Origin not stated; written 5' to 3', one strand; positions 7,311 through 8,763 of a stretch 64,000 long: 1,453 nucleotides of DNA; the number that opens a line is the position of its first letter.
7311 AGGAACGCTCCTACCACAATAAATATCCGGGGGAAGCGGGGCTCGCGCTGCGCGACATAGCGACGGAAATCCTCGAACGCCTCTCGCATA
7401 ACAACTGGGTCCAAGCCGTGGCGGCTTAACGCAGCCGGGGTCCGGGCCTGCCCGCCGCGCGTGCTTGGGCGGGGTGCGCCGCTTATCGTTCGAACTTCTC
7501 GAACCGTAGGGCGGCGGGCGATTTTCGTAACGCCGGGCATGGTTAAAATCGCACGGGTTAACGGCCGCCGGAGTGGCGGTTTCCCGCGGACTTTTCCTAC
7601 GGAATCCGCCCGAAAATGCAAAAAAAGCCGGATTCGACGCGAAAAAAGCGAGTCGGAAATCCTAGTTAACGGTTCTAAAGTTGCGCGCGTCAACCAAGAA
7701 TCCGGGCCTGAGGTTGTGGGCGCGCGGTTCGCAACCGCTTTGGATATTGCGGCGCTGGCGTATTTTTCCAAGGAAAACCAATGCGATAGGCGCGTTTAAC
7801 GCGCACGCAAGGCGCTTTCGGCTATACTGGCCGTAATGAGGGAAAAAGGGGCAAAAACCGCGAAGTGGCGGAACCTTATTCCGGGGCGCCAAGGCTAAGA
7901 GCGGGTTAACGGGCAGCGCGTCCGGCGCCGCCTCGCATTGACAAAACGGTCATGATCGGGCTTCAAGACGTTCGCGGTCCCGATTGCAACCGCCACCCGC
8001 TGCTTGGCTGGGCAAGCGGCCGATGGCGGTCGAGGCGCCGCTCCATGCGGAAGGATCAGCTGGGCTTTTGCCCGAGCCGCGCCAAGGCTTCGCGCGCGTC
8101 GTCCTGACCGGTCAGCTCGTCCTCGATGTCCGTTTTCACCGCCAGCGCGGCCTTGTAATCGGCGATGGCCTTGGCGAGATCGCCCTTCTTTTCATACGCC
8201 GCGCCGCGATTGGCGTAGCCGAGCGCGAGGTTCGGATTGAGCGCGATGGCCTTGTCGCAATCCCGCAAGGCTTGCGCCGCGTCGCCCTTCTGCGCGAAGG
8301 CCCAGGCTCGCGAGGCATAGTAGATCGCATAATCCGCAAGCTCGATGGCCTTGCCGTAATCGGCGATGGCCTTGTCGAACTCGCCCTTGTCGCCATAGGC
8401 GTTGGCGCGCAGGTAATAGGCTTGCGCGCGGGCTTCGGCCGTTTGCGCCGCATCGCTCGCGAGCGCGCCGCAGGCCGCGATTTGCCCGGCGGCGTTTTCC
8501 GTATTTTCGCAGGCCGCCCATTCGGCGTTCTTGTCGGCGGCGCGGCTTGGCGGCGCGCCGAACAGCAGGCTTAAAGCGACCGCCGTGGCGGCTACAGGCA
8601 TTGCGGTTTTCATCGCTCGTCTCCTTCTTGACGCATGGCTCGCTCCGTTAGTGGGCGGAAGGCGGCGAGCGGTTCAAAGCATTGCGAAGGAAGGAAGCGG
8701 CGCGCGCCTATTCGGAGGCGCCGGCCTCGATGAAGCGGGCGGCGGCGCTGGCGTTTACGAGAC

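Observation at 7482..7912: Unclassified ~425-bp non-coding element in three copies, packed with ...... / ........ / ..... motifs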

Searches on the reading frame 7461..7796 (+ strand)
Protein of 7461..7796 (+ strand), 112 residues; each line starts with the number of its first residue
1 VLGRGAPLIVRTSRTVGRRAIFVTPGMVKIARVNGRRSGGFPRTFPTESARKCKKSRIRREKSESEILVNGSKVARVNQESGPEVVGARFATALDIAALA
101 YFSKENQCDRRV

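Call 81: search_protein_representatives(protein=window:7461-7796:+)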
Query: 112 residues. Proteins with E-value up to 0.001 (for the whole library): 21; up to 1e-10: 5; up to 1e-30: 1. The best 21 are listed.
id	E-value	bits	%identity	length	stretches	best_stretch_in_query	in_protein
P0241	7.5e-40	151.7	97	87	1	27-103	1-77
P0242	9.5e-15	71.1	52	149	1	32-111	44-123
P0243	6.9e-12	61.9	48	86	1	27-109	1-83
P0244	4.7e-11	59.2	56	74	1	27-96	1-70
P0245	5.4e-11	59.0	54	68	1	32-98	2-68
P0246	2.3e-10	57.0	52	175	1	28-106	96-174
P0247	9.4e-10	55.0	65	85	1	54-110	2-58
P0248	6.2e-09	52.4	48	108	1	27-108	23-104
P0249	2.6e-07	47.2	45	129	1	21-102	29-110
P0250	6.0e-07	46.0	43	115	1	28-111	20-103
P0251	6.1e-07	46.0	43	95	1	28-111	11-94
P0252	1.3e-06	44.9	61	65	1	49-97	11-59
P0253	4.4e-06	43.3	57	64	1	52-102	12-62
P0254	5.5e-06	43.0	41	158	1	18-111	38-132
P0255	8.0e-06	42.4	56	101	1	24-86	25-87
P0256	1.0e-05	42.1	42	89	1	25-104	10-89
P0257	1.8e-05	41.3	51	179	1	20-80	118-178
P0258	1.2e-04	38.7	52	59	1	51-102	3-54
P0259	1.4e-04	38.4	40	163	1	14-99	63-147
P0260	1.7e-04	38.2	41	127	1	31-110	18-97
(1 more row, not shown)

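Call 83: find_encoding_contigs(protein=P0243, flank=5000, max_places=10)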
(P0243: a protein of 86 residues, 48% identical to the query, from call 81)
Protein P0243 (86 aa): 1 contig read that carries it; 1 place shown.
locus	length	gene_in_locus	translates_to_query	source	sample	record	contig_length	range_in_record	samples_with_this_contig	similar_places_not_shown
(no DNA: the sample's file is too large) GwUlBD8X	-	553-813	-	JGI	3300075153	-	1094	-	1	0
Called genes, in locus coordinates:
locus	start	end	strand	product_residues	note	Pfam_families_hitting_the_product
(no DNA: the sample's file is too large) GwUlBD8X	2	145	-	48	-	?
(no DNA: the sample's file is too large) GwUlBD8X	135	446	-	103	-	PF01909:NTP_transf_2, PF18765:Polbeta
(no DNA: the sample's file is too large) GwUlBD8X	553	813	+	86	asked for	-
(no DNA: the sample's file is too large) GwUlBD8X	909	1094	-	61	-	?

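Call 84: list_cluster_members(proteins=[P0241, P0242, P0243, P0244, P0245, P0246, P0247, P0248, P0249, P0250])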
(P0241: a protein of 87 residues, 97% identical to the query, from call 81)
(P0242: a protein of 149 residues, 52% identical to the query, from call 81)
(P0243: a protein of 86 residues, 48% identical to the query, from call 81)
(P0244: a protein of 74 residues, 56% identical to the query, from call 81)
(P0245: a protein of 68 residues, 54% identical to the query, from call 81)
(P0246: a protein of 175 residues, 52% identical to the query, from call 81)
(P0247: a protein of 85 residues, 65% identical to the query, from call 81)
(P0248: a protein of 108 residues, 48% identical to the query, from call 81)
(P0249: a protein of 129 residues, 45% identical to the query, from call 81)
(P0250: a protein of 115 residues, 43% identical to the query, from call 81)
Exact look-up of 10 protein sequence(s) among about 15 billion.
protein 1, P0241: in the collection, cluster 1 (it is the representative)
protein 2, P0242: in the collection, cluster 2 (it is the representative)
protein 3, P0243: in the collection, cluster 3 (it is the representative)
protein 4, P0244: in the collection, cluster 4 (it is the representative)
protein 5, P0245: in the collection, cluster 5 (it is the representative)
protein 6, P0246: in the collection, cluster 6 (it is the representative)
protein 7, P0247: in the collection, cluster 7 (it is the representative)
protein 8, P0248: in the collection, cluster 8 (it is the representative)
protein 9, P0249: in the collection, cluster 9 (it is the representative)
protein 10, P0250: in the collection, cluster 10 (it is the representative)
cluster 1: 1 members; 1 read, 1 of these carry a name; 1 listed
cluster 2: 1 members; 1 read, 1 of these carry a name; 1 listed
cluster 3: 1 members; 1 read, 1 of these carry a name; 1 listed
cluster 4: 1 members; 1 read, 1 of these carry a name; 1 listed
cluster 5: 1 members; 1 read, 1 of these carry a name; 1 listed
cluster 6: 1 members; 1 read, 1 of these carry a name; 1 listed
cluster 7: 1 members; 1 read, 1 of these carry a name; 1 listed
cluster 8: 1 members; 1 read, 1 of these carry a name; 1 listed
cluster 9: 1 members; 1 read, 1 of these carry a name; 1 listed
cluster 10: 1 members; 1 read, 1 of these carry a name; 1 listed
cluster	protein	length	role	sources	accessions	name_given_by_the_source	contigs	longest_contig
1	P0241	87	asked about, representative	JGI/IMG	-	hypothetical protein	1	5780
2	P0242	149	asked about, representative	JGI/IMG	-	hypothetical protein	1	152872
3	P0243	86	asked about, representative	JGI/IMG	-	hypothetical protein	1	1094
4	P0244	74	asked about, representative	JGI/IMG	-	hypothetical protein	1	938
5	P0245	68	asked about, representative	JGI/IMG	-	hypothetical protein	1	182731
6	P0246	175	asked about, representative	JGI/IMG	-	hypothetical protein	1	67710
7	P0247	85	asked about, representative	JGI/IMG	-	hypothetical protein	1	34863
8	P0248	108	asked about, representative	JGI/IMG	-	hypothetical protein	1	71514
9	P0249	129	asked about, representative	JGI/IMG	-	hypothetical protein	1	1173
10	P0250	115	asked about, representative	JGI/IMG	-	hypothetical protein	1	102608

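Call 86: list_cluster_members(proteins=[P0251, P0252, P0253, P0254, P0255, P0256, P0257, P0258, P0259, P0260])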
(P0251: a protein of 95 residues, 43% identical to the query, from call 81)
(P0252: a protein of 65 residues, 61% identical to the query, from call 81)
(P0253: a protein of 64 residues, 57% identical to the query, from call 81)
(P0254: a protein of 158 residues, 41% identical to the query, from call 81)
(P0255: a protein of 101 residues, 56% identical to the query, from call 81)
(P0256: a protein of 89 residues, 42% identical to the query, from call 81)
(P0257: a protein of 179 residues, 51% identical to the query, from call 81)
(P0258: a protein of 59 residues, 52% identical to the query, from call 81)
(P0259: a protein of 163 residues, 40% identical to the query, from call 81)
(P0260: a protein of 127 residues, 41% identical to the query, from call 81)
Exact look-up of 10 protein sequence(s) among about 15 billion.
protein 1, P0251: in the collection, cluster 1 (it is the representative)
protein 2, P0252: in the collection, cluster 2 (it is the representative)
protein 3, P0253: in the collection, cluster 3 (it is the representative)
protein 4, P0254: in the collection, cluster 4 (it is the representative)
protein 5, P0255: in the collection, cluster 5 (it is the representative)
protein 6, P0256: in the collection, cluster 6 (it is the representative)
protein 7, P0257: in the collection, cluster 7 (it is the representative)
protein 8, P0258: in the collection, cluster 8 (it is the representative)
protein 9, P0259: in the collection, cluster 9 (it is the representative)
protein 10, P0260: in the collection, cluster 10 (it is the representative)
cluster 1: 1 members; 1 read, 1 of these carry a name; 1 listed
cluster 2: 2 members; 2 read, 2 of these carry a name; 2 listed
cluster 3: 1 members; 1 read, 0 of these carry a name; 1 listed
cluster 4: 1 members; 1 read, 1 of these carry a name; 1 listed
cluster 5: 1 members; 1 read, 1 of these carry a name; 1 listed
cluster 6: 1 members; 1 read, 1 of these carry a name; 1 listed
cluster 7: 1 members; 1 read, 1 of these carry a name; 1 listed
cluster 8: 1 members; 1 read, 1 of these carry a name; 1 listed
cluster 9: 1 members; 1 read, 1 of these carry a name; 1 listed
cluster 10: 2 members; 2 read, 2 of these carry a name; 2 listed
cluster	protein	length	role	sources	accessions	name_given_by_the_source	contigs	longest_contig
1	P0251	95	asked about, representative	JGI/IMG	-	hypothetical protein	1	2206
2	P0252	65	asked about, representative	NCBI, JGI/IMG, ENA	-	hypothetical protein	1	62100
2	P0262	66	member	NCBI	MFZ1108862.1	MAG: hypothetical protein WAN43_11045 [Rhodomicrobium sp.]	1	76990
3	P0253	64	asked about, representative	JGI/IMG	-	-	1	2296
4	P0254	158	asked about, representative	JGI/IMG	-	hypothetical protein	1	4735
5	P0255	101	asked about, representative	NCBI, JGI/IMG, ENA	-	hypothetical protein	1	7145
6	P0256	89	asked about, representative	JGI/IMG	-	hypothetical protein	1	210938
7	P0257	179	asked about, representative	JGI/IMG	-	hypothetical protein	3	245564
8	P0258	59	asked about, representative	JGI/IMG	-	hypothetical protein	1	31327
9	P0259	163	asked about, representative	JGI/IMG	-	hypothetical protein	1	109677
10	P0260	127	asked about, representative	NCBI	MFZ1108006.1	MAG: hypothetical protein WAN43_06645 [Rhodomicrobium sp.]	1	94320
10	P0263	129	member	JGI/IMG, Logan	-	hypothetical protein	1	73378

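Call 88: find_encoding_contigs(protein=P0260, flank=10000, max_places=10)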
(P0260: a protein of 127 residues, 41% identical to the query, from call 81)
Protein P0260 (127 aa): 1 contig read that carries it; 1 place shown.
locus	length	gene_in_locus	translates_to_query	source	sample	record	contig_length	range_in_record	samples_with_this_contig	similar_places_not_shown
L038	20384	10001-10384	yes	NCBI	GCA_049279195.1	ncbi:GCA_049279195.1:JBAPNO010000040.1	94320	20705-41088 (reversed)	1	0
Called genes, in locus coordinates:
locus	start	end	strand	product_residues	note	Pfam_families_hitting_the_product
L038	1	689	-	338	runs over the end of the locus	PF00348:polyprenyl_synt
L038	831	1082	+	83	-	PF09413:DUF2007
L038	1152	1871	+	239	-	PF05175:MTS, PF13847:Methyltransf_31 (weak), PF08241:Methyltransf_11 (weak), PF08242:Methyltransf_12 (weak), PF13649:Methyltransf_25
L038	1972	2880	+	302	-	PF25145:NfeD1b_N (weak), PF00574:CLP_protease (faint), PF01343:Peptidase_S49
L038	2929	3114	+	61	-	-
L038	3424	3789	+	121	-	-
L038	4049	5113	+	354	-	-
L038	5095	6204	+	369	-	PF00004:AAA (weak), PF07728:AAA_5 (faint)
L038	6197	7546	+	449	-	PF13203:DUF2201_N, PF09967:DUF2201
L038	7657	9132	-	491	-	PF06114:Peptidase_M78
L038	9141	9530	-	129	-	-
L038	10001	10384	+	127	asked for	-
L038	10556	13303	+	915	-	PF08335:GlnD_UR_UTase, PF27444:GlnD_3rd, PF01966:HD, PF24931:ACT_ACR9_3rd (weak), PF01842:ACT, PF26956:ACT_ACR_D1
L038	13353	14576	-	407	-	PF00764:Arginosuc_synth, PF20979:Arginosuc_syn_C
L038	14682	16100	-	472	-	PF00282:Pyridoxal_deC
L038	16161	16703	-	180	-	PF00156:Pribosyltran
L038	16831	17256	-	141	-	PF00472:RF-1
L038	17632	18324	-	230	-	PF00753:Lactamase_B, PF13483:Lactamase_B_3, PF12706:Lactamase_B_2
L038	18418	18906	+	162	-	PF03652:RuvX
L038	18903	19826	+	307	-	PF03547:Mem_trans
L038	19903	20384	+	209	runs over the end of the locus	PF02660:G3P_acyltransf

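Call 96: search_protein_families(library=padloc, max_evalue=0.001, proteins=[L038:7657-9132:-, L038:9141-9530:-, L038:4049-5113:+, L038:5095-6204:+, L038:6197-7546:+])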
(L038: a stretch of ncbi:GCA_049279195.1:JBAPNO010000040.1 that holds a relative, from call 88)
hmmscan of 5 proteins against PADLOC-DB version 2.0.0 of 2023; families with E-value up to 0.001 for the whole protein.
L038:7657-9132:- (491 aa): 15 families
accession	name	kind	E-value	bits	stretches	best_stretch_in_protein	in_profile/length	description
PDLC03947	RmrA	-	5.7e-10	36.6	1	290-417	140-256/383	-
PDLC03949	RmrA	-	2.2e-09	34.7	1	223-421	75-234/363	-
PDLC03948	RmrA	-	1e-08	32.5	1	292-417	140-255/397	-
PDLC03951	RmrA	-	1.2e-08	32.3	1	294-417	139-251/400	-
PDLC03945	RmrA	-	1.6e-08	32.2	1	269-416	121-254/394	-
PDLC03954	RmrA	-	5e-08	30.3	1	292-416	142-255/380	-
PDLC04141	capP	-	6.9e-08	30.3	1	360-437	60-135/242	capP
PDLC03956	RmrA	-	2e-07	28.4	1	293-417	139-252/399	-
PDLC03952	RmrA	-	2.6e-07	27.8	1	253-417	125-268/395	-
PDLC03944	RmrA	-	1e-06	26.1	1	291-417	128-247/384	-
PDLC03953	RmrA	-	1.4e-06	25.8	1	292-426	131-257/373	-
PDLC03946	RmrA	-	2.8e-06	24.3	1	290-421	123-236/357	-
PDLC03955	RmrA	-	1e-05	23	1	365-417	212-255/371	-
PDLC04776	PDC-M69B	-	0.00013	19.7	1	370-417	84-133/272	-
PDLC03982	PD-Lambda-2_B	-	0.00017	19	1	285-458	213-375/402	-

L038:9141-9530:- (129 aa): 0 families

L038:4049-5113:+ (354 aa): 0 families

L038:5095-6204:+ (369 aa): 1 family
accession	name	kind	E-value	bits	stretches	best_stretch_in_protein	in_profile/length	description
PDLC04788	PDC-S01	-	0.00043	17.3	1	34-117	22-102/448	-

L038:6197-7546:+ (449 aa): 0 families

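Call 97: search_protein_families(library=pfam, max_evalue=0.01, proteins=[L038:9141-9530:-, L038:4049-5113:+, L038:3424-3789:+])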
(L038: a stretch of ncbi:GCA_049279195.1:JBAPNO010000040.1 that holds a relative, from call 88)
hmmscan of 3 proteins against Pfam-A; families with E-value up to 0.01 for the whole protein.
L038:9141-9530:- (129 aa): 0 families

L038:4049-5113:+ (354 aa): 0 families

L038:3424-3789:+ (121 aa): 0 families

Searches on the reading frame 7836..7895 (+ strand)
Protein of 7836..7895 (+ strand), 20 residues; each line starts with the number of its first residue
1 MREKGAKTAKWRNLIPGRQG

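Call 67: search_protein_families(library=ncbifam, max_evalue=10, proteins=[window:7836-7895:+])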
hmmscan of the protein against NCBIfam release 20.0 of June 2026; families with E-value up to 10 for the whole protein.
seq(20 aa): 0 families

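Call 68: search_protein_families(library=pfam, max_evalue=10, proteins=[window:7836-7895:+])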
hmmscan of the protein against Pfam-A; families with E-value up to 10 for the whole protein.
seq(20 aa): 0 families

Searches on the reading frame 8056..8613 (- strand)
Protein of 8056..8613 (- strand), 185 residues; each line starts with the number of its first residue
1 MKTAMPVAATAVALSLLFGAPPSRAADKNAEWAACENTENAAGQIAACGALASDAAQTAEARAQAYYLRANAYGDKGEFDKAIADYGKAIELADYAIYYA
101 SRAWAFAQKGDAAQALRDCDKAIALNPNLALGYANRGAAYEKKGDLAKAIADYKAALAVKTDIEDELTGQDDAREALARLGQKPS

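Call 16: search_protein_families(library=pfam, proteins=[window:8056-8613:-])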
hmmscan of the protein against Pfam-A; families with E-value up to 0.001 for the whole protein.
window:8056-8613:- (185 aa): 9 families
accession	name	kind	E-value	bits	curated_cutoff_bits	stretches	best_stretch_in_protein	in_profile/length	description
PF00515.34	TPR_1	-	9e-21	73.2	27.8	3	63-92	1-30/34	Tetratricopeptide repeat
PF07719.23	TPR_2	-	9e-16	57.1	27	3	63-93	1-31/34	Tetratricopeptide repeat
PF13181.12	TPR_8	-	2.2e-14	52.7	25.7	1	63-93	1-31/34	Tetratricopeptide repeat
PF13414.12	TPR_11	-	3.1e-11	43.2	26.8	2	105-144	3-42/42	TPR repeat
PF13431.12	TPR_17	-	1.8e-08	34.4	24.4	1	119-151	2-34/34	Tetratricopeptide repeat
PF13424.12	TPR_12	-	1.3e-07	32.1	30.1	1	63-125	3-67/77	Tetratricopeptide repeat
PF13371.12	TPR_9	-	6e-07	29.8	35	1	102-161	2-60/73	Tetratricopeptide repeat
PF13432.12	TPR_16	-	3.9e-06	27.6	32.7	1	67-128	1-63/65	Tetratricopeptide repeat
PF04010.18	DUF357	-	0.0009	19.6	29.4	0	88-117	26-55/73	Protein of unknown function (DUF357)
